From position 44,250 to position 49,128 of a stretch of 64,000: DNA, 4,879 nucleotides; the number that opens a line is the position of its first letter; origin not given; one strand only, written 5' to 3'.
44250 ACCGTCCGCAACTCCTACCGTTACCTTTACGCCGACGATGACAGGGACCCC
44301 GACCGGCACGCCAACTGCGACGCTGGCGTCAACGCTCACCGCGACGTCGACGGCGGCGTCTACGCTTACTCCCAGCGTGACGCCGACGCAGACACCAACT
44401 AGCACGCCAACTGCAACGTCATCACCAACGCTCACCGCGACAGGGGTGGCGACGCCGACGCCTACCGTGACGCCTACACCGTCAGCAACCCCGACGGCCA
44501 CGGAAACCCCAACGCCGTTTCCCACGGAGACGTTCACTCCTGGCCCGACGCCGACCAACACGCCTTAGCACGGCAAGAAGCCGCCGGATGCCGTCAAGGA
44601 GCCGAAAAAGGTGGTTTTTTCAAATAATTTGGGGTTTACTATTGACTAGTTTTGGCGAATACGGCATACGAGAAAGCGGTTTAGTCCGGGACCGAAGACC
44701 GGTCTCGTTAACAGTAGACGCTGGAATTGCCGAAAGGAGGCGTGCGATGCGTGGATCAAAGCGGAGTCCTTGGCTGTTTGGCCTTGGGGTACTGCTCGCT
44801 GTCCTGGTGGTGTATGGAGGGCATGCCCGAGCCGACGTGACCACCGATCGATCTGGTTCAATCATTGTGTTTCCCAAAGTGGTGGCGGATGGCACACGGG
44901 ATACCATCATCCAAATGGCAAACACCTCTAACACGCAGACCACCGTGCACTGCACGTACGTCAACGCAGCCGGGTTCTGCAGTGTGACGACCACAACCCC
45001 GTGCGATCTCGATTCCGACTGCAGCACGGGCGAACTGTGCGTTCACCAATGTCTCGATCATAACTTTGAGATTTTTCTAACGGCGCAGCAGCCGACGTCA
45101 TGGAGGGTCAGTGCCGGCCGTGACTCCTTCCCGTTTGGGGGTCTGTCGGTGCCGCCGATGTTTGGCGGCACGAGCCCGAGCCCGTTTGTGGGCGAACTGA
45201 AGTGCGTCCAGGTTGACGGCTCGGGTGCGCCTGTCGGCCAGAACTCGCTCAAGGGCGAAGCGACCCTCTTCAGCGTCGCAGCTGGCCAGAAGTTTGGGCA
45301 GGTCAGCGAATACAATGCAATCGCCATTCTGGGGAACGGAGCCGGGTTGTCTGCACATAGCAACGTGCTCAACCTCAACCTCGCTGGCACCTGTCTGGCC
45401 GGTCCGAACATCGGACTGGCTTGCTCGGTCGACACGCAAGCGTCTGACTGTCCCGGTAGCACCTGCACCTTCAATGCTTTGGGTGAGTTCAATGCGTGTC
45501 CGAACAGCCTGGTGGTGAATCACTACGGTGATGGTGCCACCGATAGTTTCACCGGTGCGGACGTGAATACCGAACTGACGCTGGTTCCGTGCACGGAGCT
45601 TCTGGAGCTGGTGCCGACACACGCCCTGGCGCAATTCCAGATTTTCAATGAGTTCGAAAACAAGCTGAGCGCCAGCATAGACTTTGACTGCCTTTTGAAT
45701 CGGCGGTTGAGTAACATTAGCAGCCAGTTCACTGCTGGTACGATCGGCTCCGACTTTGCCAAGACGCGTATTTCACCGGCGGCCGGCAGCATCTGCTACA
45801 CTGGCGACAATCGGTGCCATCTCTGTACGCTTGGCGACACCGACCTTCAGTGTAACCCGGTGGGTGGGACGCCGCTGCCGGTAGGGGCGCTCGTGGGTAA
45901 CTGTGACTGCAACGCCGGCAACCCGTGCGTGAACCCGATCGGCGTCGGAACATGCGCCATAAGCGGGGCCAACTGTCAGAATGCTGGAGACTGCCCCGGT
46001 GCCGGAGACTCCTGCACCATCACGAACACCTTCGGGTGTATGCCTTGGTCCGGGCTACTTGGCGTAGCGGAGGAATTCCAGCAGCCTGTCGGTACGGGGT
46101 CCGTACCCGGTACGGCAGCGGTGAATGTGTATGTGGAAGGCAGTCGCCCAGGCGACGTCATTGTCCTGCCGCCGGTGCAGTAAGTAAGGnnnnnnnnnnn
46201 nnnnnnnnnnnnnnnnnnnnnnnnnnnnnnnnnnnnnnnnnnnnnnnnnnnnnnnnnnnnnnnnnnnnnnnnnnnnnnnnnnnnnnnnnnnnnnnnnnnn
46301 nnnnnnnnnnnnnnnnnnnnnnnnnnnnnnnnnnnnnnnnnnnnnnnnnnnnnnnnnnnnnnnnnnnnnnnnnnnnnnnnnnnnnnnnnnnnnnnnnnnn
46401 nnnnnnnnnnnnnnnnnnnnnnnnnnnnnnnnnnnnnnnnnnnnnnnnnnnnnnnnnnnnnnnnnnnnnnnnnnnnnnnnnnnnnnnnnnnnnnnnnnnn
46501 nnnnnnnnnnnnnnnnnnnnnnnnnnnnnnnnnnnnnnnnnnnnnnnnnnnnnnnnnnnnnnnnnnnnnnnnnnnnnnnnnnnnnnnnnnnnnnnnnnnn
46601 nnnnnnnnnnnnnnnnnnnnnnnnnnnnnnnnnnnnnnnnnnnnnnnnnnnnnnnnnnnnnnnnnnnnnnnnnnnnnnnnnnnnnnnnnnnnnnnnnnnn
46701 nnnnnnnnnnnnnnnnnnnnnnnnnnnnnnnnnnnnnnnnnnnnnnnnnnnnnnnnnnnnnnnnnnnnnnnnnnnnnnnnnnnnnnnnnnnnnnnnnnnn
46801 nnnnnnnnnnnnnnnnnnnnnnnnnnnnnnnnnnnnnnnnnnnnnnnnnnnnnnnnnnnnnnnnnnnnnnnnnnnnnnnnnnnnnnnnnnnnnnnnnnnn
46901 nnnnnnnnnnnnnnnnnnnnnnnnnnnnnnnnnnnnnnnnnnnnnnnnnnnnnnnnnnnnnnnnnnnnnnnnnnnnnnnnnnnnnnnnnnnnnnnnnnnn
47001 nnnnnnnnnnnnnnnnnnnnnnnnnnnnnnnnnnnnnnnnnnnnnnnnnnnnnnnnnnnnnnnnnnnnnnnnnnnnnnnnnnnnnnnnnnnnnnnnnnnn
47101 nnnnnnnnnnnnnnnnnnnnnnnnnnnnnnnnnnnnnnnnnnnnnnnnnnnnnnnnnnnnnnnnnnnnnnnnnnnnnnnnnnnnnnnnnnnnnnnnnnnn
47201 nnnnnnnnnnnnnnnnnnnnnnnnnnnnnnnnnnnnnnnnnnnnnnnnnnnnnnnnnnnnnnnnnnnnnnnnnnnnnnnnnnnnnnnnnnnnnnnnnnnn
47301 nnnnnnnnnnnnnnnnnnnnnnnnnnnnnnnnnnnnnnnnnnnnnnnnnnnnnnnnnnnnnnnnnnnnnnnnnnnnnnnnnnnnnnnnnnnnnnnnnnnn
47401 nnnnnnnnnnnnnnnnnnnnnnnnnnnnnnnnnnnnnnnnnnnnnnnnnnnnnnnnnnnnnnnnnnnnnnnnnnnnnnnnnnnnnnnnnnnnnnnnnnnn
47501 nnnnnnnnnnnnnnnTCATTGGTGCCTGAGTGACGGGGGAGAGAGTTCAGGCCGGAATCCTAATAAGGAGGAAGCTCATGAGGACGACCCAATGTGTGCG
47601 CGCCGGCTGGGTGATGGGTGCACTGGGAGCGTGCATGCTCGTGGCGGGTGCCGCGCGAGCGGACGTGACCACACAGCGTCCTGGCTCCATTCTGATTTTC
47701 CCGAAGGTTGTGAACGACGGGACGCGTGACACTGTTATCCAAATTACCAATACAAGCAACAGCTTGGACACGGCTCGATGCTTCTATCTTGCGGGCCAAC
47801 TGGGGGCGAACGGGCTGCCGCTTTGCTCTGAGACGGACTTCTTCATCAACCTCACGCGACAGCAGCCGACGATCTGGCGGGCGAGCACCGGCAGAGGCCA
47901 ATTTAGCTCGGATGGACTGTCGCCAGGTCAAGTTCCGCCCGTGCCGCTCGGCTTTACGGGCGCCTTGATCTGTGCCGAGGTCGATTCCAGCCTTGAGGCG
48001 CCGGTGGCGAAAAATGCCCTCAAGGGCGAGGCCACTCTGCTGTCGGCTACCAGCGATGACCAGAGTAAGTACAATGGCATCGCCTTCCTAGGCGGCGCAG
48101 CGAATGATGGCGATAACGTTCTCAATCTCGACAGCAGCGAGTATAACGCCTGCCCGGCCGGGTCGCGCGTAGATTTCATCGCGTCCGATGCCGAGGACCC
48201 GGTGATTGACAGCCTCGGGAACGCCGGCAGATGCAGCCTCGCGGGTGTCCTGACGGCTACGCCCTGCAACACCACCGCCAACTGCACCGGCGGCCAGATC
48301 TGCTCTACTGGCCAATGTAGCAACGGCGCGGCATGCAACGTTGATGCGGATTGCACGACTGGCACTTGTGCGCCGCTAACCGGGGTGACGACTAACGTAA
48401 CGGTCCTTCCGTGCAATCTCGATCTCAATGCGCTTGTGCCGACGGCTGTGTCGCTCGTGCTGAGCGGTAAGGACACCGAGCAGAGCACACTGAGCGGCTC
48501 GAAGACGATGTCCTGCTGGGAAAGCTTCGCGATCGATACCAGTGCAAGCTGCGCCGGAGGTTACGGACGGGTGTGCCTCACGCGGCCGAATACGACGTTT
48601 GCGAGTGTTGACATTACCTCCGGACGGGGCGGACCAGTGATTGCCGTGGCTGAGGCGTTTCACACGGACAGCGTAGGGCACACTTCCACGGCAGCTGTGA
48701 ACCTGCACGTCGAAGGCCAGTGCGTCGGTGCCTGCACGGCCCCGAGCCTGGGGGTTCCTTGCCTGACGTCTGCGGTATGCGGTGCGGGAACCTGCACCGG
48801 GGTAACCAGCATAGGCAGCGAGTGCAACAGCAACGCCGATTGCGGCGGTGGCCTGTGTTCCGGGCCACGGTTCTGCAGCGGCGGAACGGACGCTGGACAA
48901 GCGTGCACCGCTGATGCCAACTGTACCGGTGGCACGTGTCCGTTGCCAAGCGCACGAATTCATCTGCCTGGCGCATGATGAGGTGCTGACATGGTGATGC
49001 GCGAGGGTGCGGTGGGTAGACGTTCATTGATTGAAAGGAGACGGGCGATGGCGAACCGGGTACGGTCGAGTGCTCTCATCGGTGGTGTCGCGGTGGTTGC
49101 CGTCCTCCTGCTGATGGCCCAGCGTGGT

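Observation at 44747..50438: Array of four tandem paralogous Cys-rich secreted proteins of an unrecognised family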

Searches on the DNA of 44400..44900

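Call 60: search_rna_families(source=window, start=44400, end=44900, threshold=evalue, max_evalue=1)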
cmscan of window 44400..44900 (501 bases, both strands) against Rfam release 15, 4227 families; matches with E-value up to 1: 0.
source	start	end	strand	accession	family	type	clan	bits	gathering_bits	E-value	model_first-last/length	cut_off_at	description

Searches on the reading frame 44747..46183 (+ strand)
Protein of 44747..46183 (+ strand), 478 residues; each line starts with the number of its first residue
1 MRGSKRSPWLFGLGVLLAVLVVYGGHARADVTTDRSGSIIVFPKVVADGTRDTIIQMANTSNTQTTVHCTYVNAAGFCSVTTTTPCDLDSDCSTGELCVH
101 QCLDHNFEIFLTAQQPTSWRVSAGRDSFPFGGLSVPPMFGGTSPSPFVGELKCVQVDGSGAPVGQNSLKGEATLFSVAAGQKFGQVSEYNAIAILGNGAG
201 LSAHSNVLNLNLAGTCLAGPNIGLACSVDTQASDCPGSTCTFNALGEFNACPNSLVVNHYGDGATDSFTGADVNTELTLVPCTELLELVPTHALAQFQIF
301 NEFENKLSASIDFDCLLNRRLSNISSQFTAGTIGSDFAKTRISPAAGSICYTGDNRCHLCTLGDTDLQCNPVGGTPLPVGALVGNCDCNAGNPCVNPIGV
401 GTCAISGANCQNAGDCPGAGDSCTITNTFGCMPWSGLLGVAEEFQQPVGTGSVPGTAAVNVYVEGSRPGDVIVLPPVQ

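Call 4: search_protein_families(library=pfam, proteins=[window:44747-46183:+], max_evalue=1)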
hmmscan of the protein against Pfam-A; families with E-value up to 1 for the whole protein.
window:44747-46183:+ (478 aa): 0 families

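Call 5: search_protein_families(library=ncbifam, proteins=[window:44747-46183:+], max_evalue=1)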
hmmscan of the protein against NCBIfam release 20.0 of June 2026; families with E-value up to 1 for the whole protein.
window:44747-46183:+ (478 aa): 0 families

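Call 7: search_solved_structures(query=A1, max_evalue=10)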
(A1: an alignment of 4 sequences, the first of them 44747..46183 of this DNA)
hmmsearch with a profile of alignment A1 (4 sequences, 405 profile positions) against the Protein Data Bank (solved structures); distinct sequences matched with E-value up to 10: 0.
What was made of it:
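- Tried and rejected: A PDB sequence-profile search gave 0 hits (call 7).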

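Call 64: search_protein_families(library=phrogs, proteins=[window:44747-46183:+], max_evalue=0.01)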
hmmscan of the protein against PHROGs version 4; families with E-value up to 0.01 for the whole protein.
window:44747-46183:+ (478 aa): 0 families

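Call 65: search_protein_families(library=padloc, proteins=[window:44747-46183:+], max_evalue=0.01)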
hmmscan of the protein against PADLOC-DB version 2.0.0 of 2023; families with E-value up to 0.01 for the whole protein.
window:44747-46183:+ (478 aa): 0 families

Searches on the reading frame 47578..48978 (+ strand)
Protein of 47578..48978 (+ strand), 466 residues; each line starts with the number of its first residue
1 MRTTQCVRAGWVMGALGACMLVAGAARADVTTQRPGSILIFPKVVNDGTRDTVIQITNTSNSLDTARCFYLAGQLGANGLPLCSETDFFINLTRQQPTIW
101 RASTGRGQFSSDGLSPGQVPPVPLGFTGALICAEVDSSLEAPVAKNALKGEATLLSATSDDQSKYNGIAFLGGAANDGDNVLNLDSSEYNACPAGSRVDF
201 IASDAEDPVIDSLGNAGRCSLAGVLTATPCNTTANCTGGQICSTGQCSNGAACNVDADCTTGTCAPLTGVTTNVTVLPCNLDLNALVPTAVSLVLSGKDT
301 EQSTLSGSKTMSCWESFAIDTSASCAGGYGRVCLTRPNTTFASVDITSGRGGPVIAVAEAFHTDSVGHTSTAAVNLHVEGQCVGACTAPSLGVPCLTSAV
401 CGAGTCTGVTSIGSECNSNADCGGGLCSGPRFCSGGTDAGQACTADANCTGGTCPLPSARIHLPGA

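Call 4: search_protein_families(library=pfam, proteins=[window:47578-48978:+], max_evalue=1)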
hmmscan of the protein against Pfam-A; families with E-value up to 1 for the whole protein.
window:47578-48978:+ (466 aa): 2 families
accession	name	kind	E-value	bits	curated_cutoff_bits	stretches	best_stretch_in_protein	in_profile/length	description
PF23416.1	DUF7107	-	0.0028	18.4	24.6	2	395-426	8-40/48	Domain of unknown function (DUF7107)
PF04706.18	Dickkopf_N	-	0.69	10.7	25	1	228-248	31-51/51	Dickkopf N-terminal cysteine-rich region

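Call 5: search_protein_families(library=ncbifam, proteins=[window:47578-48978:+], max_evalue=1)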
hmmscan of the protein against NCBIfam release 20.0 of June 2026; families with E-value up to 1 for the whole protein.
window:47578-48978:+ (466 aa): 0 families

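Call 50: find_homologous_proteins(query=window:47578-48978:+, max_evalue=0.001)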
Query window:47578-48978:+ (466 aa): 250 proteins with E <= 0.001 among 8000 candidates; the best 120 are listed.
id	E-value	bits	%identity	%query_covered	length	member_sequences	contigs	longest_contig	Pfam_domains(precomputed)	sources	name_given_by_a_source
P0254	0.0e+0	1032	100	100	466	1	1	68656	-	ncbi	ncbi:MAG: hypothetical protein ACHQ9S_16560 [Candidatus Binatia bacterium]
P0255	8.2e-230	782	77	100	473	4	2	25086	-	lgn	-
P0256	1.1e-155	537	61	100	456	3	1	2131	-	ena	-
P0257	8.9e-152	524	56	100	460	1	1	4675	-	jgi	jgi:hypothetical protein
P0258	3.0e-151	523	57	100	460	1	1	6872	-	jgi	-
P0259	2.0e-148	513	58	100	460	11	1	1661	-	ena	-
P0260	5.9e-148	512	55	100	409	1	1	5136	-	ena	-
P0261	1.7e-142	494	56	100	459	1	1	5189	-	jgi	jgi:hypothetical protein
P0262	2.3e-137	477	56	96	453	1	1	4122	-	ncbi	-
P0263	2.0e-118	414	48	100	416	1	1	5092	-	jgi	jgi:hypothetical protein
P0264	3.0e-118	414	49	100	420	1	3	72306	-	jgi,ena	jgi:hypothetical protein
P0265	6.1e-117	410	49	100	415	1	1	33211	-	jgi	jgi:hypothetical protein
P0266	8.7e-117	409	48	100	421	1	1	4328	-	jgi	jgi:hypothetical protein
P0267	5.8e-115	403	50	100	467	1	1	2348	-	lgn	-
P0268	1.3e-112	395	49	100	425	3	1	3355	-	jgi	jgi:hypothetical protein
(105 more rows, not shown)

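Call 64: search_protein_families(library=phrogs, proteins=[window:47578-48978:+], max_evalue=0.01)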
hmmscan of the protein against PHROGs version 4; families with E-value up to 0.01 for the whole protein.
window:47578-48978:+ (466 aa): 0 families

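Call 65: search_protein_families(library=padloc, proteins=[window:47578-48978:+], max_evalue=0.01)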
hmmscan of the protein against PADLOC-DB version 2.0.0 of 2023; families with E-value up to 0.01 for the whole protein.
window:47578-48978:+ (466 aa): 0 families
